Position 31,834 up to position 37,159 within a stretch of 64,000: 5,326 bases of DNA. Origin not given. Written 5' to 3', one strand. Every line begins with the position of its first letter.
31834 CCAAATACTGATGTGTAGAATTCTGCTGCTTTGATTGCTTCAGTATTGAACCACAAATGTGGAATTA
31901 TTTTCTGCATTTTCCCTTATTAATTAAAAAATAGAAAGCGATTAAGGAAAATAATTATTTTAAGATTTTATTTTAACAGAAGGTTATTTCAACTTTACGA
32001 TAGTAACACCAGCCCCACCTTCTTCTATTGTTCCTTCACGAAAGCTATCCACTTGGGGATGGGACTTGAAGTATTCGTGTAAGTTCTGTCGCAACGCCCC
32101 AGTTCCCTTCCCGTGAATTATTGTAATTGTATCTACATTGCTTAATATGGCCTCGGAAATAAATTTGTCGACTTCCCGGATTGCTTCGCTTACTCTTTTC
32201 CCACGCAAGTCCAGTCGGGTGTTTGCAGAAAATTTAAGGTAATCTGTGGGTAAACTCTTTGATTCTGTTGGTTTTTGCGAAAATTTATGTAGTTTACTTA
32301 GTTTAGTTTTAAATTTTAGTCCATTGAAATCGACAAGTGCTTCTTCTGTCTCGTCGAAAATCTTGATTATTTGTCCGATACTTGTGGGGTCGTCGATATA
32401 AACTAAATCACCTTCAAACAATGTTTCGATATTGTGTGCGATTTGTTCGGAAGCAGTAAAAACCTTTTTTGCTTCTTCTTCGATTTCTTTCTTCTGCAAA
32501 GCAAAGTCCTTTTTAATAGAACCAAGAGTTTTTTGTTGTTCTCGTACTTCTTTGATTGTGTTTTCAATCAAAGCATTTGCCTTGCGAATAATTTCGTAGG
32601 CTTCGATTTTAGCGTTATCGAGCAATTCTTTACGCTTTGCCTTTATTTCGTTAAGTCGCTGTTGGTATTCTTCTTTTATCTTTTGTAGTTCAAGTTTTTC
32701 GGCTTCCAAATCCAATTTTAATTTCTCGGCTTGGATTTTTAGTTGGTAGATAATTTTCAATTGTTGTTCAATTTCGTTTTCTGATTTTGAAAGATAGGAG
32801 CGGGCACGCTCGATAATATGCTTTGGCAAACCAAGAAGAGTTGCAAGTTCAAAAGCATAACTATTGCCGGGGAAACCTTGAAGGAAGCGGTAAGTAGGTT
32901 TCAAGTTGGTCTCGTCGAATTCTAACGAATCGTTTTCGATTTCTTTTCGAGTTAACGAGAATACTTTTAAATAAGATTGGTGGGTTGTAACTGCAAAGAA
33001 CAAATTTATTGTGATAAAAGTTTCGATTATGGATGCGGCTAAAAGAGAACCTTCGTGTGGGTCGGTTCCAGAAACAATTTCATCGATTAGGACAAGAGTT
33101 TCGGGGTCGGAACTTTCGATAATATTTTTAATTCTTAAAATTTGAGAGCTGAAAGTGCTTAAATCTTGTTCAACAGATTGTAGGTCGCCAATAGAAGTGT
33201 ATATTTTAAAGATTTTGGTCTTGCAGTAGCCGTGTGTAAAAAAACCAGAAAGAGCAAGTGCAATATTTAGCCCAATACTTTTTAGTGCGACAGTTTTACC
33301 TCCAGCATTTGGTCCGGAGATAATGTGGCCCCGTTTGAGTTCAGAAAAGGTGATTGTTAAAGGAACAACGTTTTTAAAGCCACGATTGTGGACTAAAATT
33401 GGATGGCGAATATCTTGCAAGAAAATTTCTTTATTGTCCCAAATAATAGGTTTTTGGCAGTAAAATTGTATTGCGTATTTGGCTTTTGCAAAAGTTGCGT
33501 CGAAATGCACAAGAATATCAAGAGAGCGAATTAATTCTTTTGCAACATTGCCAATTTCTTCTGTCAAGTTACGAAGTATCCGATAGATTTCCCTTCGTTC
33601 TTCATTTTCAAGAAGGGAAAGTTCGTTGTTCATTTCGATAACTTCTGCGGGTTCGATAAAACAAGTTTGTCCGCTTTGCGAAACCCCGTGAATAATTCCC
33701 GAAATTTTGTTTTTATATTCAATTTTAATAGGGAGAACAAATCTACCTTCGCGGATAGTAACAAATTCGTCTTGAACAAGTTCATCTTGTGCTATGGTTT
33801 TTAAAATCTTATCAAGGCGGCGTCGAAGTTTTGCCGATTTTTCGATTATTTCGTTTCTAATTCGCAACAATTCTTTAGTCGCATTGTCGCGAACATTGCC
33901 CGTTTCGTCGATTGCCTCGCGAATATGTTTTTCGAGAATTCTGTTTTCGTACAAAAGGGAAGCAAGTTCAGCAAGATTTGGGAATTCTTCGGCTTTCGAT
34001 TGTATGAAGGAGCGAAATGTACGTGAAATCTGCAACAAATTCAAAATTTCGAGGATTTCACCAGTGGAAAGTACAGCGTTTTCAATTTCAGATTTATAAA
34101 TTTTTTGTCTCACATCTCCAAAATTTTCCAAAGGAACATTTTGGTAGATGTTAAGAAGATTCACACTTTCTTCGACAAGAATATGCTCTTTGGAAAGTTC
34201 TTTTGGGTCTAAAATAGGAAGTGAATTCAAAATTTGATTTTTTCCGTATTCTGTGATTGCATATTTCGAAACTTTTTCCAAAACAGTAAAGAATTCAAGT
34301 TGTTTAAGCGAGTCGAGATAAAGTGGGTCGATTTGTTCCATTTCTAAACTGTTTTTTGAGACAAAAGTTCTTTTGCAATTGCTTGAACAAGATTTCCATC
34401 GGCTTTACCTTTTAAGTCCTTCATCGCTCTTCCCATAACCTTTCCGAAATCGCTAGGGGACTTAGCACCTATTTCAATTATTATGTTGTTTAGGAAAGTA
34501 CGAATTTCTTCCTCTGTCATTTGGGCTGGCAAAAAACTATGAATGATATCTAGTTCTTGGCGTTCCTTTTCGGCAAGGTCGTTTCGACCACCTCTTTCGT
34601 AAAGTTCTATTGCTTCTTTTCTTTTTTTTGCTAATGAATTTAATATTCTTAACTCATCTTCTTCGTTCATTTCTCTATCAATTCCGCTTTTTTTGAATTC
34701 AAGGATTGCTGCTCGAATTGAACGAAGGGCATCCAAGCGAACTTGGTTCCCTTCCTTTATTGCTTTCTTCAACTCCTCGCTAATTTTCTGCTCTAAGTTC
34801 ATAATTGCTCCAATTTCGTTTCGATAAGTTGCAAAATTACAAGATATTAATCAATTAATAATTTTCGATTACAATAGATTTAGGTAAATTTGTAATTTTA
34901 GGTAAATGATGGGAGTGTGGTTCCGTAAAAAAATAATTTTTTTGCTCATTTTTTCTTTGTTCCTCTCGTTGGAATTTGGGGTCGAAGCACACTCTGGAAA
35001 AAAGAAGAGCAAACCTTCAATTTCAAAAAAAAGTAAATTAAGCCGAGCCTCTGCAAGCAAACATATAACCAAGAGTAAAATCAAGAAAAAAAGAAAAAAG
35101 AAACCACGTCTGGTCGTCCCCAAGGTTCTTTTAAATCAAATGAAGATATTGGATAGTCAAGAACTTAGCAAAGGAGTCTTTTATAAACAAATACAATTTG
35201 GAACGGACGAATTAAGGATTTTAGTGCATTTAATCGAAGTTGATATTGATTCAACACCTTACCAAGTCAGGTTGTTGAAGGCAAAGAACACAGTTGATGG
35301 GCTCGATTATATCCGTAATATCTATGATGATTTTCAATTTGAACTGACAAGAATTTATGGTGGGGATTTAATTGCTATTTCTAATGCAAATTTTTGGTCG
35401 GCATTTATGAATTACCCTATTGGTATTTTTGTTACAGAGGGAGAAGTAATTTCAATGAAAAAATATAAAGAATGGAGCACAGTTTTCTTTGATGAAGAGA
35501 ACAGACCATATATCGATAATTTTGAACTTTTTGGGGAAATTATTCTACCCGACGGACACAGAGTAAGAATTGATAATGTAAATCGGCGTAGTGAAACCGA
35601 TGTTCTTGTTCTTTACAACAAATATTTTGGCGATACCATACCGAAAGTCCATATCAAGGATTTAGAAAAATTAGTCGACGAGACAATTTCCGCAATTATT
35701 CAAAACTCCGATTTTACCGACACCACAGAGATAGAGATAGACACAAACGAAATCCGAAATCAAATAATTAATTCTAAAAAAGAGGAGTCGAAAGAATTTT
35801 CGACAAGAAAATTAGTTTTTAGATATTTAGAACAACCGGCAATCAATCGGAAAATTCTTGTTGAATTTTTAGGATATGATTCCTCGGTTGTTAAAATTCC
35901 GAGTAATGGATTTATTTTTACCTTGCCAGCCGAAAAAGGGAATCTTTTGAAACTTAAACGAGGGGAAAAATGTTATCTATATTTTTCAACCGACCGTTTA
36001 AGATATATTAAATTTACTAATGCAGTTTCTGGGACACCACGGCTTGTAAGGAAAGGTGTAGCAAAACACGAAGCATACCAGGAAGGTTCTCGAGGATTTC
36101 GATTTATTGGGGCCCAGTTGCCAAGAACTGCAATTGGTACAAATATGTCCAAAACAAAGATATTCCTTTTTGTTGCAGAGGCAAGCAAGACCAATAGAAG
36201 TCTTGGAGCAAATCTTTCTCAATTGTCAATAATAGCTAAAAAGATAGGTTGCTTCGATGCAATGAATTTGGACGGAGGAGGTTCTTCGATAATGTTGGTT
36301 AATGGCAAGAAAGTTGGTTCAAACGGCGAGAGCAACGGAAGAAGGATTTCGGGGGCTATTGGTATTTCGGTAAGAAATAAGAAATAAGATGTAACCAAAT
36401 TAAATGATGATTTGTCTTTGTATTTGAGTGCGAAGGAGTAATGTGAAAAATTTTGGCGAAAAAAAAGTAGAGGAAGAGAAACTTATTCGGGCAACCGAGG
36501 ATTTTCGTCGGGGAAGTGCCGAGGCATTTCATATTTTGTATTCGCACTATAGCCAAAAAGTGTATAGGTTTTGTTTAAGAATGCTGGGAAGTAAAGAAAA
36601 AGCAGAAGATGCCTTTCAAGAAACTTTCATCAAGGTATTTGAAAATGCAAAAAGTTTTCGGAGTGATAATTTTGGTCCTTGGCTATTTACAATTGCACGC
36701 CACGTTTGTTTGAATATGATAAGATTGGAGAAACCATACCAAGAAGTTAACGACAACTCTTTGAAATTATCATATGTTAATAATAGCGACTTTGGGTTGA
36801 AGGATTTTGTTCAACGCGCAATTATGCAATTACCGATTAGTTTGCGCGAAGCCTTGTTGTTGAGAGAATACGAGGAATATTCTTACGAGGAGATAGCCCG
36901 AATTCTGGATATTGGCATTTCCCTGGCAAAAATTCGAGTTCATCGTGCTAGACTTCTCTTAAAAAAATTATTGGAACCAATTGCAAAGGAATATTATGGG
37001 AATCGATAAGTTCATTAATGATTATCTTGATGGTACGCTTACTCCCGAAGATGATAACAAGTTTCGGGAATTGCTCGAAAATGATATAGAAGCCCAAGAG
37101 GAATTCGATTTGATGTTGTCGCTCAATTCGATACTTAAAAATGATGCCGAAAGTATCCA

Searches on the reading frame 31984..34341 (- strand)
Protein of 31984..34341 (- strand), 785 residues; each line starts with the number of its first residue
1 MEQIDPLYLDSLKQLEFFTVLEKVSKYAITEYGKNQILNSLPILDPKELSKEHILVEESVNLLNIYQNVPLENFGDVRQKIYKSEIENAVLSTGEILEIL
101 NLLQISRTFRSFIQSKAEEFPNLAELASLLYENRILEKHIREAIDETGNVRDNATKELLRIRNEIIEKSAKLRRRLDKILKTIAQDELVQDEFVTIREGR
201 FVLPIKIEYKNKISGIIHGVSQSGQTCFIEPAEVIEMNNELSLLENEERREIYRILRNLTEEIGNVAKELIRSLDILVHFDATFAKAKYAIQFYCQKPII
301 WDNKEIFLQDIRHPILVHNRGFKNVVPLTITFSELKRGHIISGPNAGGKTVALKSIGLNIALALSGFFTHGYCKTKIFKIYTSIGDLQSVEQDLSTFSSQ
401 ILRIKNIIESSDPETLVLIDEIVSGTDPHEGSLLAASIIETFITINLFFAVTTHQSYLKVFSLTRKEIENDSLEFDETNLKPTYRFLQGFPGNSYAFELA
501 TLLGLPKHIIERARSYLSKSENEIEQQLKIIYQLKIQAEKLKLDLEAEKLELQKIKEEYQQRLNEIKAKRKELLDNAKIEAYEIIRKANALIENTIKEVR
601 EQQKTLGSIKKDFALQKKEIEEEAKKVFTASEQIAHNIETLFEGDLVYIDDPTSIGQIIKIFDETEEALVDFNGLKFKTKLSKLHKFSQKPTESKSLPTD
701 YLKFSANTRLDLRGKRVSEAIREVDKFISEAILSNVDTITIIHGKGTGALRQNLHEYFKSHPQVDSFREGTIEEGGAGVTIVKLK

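Call 50: search_protein_families(library=ncbifam, proteins=[window:31984-34341:-], max_evalue=0.00001)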
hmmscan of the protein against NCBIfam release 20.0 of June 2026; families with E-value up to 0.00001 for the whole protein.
window:31984-34341:- (785 aa): 6 families
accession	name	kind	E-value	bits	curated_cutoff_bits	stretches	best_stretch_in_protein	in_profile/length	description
TIGR01069.2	mutS2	equivalog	1.6e-227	757.7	400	1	11-784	4-790/790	endonuclease MutS2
NF052383.1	ATPase_KamC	equivalog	1.2e-56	192.6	300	1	28-456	12-429/508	lysine 5,6-aminomutase reactivase ATPase KamC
NF003810.1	PRK05399.1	equivalog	4e-31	108.5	480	1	42-520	304-792/793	DNA mismatch repair protein MutS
TIGR01070.1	mutS1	equivalog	8.4e-29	100.5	641.7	1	233-550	490-812/840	DNA mismatch repair protein MutS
NF003432.0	PRK04946.1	equivalog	1.7e-08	34.6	128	1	704-782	92-170/181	endonuclease SmrB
NF033154.1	endonuc_SmrA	equivalog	2.5e-07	30.6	180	1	703-785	85-173/189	DNA endonuclease SmrA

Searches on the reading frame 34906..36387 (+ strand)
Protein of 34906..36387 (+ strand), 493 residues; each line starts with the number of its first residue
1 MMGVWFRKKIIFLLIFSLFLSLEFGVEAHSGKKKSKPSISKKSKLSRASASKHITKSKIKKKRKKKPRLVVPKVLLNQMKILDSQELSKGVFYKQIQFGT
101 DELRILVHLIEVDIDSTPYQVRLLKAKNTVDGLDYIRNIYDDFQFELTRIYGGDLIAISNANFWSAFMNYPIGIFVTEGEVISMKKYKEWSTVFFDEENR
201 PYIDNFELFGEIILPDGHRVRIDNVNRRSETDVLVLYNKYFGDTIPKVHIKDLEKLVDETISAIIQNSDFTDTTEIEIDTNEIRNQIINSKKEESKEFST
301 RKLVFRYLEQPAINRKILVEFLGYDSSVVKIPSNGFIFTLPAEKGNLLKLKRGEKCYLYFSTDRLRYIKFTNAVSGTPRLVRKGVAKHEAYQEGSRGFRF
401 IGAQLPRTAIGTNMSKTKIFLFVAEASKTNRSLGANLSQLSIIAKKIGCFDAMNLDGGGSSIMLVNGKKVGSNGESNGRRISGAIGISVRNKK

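Call 22: search_protein_families(library=pfam, proteins=[window:34906-36387:+], max_evalue=0.1)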
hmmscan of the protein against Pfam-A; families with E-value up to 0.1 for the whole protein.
window:34906-36387:+ (493 aa): 3 families
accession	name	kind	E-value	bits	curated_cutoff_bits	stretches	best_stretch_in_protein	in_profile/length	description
PF09992.14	NAGPA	-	6.3e-23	82.3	25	1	331-487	23-168/169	Phosphodiester glycosidase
PF12945.12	PilZNR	-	0.00019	21.9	23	1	324-367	19-62/85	Flagellar protein YcgR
PF10151.14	TMEM214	-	0.037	13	27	1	31-109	57-137/660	TMEM214, C-terminal, caspase 4 activator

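Call 23: search_protein_families(library=ncbifam, proteins=[window:34906-36387:+], max_evalue=0.1)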
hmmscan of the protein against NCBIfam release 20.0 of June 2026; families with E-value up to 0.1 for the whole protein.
window:34906-36387:+ (493 aa): 0 families

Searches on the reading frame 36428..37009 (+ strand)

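Call 22: search_protein_families(library=pfam, proteins=[window:36428-37009:+], max_evalue=0.1)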
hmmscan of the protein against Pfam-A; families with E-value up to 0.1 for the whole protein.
window:36428-37009:+ (193 aa): 5 families
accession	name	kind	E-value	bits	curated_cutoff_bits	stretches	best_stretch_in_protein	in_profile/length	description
PF04542.20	Sigma70_r2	-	1.6e-19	69.9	24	1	37-99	1-66/71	Sigma-70 region 2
PF08281.18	Sigma70_r4_2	-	4.6e-13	49.1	25.7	1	128-177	4-53/54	Sigma-70, region 4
PF04545.22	Sigma70_r4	-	9.4e-06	25.5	24.1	1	131-180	1-50/50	Sigma-70, region 4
PF22233.2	PhyR_sigma-like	-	0.012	15.8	27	1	140-162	9-31/50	Response regulator PhyR, sigma-like domain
PF07638.17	Sigma70_ECF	-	0.024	15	21.1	0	126-178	128-179/185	ECF sigma factor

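Call 23: search_protein_families(library=ncbifam, proteins=[window:36428-37009:+], max_evalue=0.1)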
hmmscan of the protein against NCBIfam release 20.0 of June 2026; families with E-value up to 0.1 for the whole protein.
window:36428-37009:+ (193 aa): 91 families (the best 25 are shown)
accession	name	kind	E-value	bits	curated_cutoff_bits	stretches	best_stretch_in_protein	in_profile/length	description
TIGR02950.1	SigM_subfam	subfamily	3.4e-30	105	147.95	1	37-182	5-158/159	RNA polymerase sigma factor, SigM family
NF007223.0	PRK09641.1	equivalog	6e-30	104.5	209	1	21-183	7-185/187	RNA polymerase sigma factor SigW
TIGR02948.1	SigW_bacill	equivalog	1.4e-27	97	243.1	2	23-109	9-96/187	RNA polymerase sigma factor SigW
NF058625.1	sigma_PG0214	equivalog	4.3e-27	94.9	130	1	32-185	4-164/170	GFO_1088 family ECF-type sigma factor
NF009166.1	PRK12513.1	equivalog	1.2e-25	90.3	206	1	15-183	8-187/193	RNA polymerase sigma factor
NF007225.0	PRK09643.1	equivalog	1.3e-24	87.1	190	1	24-188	19-188/204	RNA polymerase sigma factor SigM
NF008888.0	PRK11922.1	equivalog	1.4e-24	87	204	1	13-183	14-197/231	RNA polymerase sigma factor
NF007216.0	PRK09638.1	equivalog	2.2e-24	86.2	194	1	14-180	3-172/180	RNA polymerase sigma factor SigY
TIGR02985.1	Sig70_bacteroi1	subfamily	3.7e-24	85.8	126.4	1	32-180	1-160/162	RNA polymerase sigma-70 factor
TIGR02939.1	RpoE_Sigma70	equivalog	4.7e-23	82.2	236.15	1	24-185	12-189/190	RNA polymerase sigma factor RpoE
TIGR02937.1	sigma70-ECF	superfamily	4.7e-23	81.6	42.9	1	32-181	1-164/165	sigma-70 family RNA polymerase sigma factor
NF009171.0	PRK12518.1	equivalog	2.5e-22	79.6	208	1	13-183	11-185/191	RNA polymerase sigma factor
NF007229.0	PRK09647.1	equivalog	1.6e-21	76.7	265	1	31-186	43-206/220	RNA polymerase sigma factor SigE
NF004113.0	PRK05602.1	equivalog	3.1e-21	75.9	208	1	16-183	32-202/211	RNA polymerase sigma factor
NF009193.0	PRK12541.1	equivalog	3.5e-21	76.1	171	1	33-181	6-159/161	RNA polymerase sigma factor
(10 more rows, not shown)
